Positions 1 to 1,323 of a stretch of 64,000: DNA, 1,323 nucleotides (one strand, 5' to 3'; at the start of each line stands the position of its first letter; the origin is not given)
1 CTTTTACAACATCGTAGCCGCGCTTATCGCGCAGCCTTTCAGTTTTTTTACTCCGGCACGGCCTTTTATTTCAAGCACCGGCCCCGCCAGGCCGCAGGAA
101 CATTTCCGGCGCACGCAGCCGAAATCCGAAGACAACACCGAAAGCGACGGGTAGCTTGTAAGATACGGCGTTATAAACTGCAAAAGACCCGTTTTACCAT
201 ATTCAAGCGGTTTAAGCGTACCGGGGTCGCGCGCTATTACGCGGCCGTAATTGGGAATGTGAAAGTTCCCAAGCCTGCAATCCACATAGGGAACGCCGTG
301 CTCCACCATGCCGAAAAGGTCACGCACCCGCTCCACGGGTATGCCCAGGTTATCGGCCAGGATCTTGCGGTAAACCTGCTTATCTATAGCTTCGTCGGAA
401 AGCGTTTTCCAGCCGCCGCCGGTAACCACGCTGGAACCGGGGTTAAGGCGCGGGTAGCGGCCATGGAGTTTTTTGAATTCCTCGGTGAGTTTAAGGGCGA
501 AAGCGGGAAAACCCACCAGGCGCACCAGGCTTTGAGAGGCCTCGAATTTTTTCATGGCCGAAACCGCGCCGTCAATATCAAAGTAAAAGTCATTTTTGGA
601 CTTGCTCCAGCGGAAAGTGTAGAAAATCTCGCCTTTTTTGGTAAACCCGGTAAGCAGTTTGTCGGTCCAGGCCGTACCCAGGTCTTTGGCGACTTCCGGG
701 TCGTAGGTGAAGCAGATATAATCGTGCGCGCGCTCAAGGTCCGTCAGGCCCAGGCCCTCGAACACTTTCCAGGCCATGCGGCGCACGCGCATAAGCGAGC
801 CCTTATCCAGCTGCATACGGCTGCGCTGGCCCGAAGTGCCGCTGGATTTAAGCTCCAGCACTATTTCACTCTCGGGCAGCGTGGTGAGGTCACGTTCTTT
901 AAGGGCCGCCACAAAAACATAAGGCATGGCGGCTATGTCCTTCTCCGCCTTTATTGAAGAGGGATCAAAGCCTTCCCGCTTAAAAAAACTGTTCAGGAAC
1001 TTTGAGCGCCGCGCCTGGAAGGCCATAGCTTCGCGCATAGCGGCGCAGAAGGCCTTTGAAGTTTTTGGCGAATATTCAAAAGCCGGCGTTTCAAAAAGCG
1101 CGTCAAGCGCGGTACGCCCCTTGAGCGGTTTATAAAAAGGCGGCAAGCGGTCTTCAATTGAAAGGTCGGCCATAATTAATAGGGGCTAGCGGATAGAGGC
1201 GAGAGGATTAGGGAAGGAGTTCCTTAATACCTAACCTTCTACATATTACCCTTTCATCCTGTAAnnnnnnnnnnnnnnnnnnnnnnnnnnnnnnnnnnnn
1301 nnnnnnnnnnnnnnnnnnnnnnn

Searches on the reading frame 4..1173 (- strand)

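Call 8: search_protein_families(library=pfam, proteins=[window:4-1173:-])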
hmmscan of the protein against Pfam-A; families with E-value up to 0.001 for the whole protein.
window:4-1173:- (389 aa): 1 family
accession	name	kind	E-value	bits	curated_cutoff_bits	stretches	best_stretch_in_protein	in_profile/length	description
PF04443.18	LuxE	-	2.2e-39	135.9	24.9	1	24-385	19-386/391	Acyl-protein synthetase, LuxE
